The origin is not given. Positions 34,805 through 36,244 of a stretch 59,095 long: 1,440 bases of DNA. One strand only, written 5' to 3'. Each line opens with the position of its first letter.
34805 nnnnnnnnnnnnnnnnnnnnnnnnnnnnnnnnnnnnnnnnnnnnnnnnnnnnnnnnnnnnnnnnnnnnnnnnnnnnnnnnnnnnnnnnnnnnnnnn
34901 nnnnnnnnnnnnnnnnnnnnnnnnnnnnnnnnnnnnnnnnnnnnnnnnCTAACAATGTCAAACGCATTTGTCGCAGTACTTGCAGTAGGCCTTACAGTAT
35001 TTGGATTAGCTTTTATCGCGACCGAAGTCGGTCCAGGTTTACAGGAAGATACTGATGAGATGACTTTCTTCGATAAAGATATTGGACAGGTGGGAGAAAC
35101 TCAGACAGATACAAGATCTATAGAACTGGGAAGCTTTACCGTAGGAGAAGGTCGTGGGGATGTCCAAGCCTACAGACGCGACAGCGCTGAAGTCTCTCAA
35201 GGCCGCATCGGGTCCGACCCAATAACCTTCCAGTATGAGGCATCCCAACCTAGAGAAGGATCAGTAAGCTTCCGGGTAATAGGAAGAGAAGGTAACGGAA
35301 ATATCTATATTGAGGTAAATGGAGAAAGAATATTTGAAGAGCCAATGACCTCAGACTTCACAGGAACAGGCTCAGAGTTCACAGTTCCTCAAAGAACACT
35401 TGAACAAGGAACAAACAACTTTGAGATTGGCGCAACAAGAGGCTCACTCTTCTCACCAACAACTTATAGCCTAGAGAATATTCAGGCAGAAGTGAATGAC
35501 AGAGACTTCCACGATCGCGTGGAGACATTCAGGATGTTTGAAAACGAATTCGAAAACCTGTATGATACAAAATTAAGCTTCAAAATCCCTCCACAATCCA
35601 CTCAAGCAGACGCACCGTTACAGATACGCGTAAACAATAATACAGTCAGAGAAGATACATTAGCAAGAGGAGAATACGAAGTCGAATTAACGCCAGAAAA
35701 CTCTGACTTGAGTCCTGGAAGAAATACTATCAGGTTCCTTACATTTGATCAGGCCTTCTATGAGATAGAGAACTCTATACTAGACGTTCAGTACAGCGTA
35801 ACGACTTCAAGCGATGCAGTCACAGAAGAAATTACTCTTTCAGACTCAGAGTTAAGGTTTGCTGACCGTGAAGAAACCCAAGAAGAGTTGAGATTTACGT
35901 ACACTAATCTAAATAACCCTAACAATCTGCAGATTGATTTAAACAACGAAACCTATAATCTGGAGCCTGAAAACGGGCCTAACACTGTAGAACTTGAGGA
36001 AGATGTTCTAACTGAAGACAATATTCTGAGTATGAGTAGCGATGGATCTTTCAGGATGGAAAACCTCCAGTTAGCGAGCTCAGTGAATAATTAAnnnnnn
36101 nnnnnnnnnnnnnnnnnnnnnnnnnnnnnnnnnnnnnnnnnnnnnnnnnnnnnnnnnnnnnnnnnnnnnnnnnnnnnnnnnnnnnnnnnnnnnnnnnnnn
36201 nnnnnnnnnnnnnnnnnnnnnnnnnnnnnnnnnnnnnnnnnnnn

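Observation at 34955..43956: Plus-strand envelope gene set in which a 998-aa polytopic membrane protein shares a two-module ectodomain with three tandem lipobox proteins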

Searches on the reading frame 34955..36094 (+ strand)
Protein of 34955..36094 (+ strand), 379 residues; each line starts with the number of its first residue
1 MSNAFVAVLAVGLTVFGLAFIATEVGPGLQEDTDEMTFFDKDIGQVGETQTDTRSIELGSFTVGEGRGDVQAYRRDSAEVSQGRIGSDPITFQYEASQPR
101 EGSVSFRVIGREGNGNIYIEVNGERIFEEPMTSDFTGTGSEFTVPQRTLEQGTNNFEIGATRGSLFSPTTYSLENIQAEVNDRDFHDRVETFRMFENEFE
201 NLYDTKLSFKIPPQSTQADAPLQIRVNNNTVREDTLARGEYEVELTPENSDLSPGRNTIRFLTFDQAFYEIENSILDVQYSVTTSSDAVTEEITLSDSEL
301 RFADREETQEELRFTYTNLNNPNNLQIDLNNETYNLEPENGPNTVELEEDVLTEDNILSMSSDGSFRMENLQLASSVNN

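Call 3: search_protein_families(library=pfam, proteins=[window:34955-36094:+], max_evalue=1)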
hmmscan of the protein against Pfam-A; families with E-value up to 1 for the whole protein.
window:34955-36094:+ (379 aa): 2 families
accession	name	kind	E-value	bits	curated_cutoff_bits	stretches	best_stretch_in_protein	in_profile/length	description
PF20620.4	DUF6805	-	0.039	14.7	27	0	302-334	49-81/133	Family of unknown function (DUF6805)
PF21426.3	GBS104-like_Ig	-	0.25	12.6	26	0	280-319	39-73/112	Tip pilin GBS104-like, Ig-like domain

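Call 4: search_protein_families(library=ncbifam, proteins=[window:34955-36094:+], max_evalue=1)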
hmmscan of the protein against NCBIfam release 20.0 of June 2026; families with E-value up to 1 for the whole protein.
window:34955-36094:+ (379 aa): 0 families
